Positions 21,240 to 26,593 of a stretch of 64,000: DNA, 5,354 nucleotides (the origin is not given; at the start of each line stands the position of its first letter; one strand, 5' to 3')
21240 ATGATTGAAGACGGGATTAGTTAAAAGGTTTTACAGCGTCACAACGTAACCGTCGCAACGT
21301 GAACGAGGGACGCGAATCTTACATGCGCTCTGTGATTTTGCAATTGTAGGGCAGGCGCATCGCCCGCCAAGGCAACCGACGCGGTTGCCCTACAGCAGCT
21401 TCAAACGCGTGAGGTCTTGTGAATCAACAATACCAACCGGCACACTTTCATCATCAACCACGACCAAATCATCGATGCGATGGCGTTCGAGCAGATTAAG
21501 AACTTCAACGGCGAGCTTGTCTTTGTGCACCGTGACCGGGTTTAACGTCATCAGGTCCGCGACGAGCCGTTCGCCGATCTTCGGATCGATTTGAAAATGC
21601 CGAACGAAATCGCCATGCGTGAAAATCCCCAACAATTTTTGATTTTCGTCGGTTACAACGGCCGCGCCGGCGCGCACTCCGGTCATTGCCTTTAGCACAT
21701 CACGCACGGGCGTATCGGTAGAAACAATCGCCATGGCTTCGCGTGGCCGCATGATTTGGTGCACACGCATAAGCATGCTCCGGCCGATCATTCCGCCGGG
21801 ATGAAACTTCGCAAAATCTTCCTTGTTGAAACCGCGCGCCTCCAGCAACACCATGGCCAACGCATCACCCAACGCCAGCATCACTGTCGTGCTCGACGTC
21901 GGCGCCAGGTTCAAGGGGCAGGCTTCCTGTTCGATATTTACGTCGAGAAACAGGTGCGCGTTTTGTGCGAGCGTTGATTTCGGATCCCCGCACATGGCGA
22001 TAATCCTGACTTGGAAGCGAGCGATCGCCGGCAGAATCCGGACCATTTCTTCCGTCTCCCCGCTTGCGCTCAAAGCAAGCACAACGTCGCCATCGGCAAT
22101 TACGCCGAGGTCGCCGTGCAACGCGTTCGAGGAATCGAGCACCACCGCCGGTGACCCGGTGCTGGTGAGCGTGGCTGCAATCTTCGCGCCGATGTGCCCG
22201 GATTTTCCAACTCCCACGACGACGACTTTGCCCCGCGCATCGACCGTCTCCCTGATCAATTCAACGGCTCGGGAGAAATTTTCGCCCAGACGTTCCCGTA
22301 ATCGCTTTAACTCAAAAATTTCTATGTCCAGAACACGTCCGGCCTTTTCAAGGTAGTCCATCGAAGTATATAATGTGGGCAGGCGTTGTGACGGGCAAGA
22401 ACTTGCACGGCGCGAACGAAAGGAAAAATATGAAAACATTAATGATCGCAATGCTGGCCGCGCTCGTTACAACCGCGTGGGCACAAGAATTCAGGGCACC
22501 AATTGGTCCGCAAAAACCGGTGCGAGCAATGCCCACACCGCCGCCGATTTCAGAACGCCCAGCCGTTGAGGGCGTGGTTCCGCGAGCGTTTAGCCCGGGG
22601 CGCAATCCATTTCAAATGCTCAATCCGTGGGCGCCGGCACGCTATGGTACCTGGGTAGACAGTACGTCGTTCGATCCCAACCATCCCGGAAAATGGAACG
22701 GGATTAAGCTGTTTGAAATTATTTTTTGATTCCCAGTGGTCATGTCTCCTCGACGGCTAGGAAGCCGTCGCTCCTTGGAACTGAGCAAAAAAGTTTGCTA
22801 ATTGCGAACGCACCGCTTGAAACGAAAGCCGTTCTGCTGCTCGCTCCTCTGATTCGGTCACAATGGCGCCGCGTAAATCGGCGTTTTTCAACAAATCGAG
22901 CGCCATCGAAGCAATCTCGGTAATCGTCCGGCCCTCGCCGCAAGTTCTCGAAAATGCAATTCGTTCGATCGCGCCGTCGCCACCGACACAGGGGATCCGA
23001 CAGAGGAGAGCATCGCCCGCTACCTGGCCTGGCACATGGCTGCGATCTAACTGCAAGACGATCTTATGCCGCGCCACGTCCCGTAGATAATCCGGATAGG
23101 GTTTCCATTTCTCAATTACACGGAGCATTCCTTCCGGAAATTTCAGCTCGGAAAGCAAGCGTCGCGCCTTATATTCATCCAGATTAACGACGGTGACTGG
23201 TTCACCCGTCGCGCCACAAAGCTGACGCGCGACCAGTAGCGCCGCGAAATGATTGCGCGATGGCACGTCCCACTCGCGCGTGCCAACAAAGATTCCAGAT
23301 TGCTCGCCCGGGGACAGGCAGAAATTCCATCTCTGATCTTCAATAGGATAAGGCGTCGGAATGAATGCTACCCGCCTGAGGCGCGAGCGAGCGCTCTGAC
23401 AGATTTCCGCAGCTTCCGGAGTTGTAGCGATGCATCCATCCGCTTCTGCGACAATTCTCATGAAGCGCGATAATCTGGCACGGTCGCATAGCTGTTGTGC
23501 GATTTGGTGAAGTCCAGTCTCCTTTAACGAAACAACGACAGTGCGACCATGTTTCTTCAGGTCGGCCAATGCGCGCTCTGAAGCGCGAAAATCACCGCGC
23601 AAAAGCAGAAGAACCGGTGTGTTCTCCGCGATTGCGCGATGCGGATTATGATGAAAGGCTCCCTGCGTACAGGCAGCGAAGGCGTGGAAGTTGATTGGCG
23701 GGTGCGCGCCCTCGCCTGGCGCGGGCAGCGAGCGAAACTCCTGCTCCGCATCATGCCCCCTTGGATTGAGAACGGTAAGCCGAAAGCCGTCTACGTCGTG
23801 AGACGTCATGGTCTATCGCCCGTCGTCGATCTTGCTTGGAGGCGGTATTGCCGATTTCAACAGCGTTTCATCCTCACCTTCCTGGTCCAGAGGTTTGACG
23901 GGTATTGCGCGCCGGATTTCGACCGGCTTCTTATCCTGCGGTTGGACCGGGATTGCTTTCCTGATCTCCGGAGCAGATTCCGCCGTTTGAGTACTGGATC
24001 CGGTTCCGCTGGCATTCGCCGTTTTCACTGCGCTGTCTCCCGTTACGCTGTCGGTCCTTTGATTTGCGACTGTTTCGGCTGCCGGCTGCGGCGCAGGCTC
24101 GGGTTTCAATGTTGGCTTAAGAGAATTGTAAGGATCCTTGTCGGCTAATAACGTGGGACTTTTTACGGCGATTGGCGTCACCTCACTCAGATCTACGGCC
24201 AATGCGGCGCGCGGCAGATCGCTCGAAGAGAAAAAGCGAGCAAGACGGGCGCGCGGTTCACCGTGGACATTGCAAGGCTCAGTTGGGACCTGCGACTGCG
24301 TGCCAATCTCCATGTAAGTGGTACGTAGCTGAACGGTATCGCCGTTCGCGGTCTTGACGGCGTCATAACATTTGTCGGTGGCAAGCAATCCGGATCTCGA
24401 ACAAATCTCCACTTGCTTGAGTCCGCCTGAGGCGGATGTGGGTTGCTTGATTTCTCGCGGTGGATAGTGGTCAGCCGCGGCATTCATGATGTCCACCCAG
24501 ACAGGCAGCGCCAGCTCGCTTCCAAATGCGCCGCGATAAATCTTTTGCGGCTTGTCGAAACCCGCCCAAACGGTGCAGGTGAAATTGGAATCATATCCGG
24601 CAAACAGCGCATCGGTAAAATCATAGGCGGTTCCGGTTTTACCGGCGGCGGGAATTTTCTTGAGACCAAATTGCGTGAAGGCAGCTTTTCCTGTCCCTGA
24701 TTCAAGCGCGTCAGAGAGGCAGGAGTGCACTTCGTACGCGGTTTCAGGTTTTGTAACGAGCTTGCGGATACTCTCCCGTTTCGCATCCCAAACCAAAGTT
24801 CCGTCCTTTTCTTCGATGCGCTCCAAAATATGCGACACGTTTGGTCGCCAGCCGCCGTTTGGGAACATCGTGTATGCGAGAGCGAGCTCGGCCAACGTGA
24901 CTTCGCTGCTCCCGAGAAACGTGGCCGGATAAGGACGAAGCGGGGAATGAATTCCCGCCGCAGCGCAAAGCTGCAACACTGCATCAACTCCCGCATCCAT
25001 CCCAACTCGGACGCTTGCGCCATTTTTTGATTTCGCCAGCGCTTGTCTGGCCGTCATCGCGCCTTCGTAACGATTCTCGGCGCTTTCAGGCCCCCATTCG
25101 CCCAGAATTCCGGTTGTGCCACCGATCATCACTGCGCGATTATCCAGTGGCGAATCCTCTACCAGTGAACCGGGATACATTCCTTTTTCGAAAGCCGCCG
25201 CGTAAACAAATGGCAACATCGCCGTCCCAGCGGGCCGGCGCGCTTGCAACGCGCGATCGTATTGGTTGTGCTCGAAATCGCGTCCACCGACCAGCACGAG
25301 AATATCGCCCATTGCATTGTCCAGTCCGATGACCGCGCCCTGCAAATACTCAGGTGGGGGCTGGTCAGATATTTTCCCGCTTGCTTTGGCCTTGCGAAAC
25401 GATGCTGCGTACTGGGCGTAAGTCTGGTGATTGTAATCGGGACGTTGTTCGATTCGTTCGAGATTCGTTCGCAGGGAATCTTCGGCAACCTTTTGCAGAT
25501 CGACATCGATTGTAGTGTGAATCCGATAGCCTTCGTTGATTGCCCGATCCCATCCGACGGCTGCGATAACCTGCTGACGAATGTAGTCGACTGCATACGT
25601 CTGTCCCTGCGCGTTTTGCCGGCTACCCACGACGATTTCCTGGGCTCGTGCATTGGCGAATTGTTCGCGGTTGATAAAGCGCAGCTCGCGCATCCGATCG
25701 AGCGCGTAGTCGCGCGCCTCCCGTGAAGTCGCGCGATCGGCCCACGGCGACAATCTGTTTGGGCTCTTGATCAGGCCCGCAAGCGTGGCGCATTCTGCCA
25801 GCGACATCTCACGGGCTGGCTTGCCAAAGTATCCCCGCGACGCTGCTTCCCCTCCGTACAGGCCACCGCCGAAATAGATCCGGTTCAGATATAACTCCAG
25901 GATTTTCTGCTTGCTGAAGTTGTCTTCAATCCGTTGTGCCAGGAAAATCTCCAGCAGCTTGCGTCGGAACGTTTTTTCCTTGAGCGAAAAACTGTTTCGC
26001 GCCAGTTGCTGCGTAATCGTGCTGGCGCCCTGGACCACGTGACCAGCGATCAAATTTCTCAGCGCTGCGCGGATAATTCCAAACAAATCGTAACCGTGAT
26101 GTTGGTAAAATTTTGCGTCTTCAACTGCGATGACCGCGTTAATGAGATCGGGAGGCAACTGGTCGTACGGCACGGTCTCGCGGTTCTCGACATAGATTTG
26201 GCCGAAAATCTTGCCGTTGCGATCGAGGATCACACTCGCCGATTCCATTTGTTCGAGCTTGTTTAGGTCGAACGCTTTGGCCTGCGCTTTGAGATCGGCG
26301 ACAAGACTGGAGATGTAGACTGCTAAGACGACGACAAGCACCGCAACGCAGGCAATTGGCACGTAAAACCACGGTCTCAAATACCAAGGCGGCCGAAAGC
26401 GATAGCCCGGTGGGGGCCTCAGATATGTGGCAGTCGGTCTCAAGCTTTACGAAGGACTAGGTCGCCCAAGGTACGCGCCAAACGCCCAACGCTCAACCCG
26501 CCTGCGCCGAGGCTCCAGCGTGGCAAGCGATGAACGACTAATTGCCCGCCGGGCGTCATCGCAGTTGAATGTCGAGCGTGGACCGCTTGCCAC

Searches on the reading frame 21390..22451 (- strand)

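Call 49: search_protein_families(library=pfam, proteins=[window:21390-22451:-], max_evalue=0.0001)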
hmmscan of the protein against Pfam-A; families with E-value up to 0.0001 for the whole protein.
window:21390-22451:- (353 aa): 3 families
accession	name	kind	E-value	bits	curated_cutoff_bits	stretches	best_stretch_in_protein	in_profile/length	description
PF01380.27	SIS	-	7.3e-26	91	25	1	73-200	6-130/131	SIS domain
PF00571.33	CBS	-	6.2e-18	65.3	24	2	297-349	1-53/57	CBS domain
PF13580.11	SIS_2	-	9.2e-07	29.4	27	0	48-112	10-74/138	SIS domain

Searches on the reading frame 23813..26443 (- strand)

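Call 49: search_protein_families(library=pfam, proteins=[window:23813-26443:-], max_evalue=0.0001)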
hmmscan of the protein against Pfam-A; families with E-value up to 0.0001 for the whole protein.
window:23813-26443:- (876 aa): 2 families
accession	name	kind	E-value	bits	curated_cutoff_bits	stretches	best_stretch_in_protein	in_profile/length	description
PF00912.28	Transgly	-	6.4e-62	208.6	27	1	77-251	2-177/178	Transglycosylase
PF00905.27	Transpeptidase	-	2e-16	60.5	22.1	1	370-618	2-265/299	Penicillin binding protein transpeptidase domain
